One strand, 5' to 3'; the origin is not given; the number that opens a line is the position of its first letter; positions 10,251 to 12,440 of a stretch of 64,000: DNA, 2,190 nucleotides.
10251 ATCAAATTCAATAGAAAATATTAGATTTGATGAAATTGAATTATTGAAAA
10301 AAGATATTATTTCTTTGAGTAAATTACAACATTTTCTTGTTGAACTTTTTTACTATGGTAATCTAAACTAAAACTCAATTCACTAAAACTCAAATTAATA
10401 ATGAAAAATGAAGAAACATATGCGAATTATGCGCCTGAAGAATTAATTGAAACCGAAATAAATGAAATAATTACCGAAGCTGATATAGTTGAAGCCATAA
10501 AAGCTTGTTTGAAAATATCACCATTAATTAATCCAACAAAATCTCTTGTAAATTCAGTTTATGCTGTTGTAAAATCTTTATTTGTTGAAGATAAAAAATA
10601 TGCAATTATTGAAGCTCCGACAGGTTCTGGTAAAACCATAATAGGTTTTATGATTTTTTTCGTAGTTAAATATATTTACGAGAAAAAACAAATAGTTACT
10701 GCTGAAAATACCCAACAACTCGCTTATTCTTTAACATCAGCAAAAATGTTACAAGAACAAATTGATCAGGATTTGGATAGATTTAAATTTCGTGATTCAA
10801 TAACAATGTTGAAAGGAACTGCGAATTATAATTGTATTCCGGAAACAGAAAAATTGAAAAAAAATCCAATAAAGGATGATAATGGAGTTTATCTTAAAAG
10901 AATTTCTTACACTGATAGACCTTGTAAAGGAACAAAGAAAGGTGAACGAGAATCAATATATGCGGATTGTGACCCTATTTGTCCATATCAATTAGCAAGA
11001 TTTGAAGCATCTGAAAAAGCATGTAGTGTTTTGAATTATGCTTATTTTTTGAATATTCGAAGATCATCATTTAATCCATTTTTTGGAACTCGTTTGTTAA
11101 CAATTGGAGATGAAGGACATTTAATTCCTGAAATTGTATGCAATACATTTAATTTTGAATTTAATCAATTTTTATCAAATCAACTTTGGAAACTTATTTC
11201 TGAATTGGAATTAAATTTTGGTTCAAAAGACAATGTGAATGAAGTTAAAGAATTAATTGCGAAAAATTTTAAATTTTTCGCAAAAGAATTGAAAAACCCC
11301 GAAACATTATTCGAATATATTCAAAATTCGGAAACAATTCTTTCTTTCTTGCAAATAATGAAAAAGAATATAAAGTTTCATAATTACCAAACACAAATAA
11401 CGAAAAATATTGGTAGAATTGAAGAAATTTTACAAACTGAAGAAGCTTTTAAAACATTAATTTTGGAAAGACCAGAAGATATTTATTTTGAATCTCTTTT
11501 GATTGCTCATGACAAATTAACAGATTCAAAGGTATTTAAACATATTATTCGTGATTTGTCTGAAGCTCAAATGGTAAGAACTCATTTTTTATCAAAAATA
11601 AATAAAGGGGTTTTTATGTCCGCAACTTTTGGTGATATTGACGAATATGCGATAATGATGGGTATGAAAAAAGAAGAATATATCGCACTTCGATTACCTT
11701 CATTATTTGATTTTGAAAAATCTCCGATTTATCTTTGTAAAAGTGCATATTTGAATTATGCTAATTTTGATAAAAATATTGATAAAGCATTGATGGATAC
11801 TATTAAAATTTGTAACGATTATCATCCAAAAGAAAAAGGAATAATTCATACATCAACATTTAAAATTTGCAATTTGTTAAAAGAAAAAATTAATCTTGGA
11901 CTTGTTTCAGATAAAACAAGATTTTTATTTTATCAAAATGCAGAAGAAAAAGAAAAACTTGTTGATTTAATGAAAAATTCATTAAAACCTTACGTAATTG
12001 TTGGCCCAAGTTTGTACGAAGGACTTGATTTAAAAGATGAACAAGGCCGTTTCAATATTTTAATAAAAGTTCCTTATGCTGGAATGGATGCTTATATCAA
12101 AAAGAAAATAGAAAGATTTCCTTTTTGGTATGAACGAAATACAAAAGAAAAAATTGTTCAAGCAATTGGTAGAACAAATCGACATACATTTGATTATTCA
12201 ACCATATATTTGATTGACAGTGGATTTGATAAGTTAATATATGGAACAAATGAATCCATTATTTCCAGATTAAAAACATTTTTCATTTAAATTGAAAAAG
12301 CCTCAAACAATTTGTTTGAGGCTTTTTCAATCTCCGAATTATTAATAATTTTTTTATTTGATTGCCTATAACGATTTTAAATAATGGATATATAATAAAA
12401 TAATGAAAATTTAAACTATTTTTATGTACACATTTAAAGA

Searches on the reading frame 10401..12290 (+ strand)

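Call 13: search_protein_families(library=phrogs, proteins=[window:10401-12290:+], max_evalue=0.00001)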
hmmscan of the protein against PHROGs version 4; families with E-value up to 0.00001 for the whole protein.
window:10401-12290:+ (629 aa): 1 family
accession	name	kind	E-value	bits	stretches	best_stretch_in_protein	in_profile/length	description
phrog_2488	-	DNA, RNA and nucleotide metabolism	1.8e-80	272.3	1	55-618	29-566/579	DNA helicase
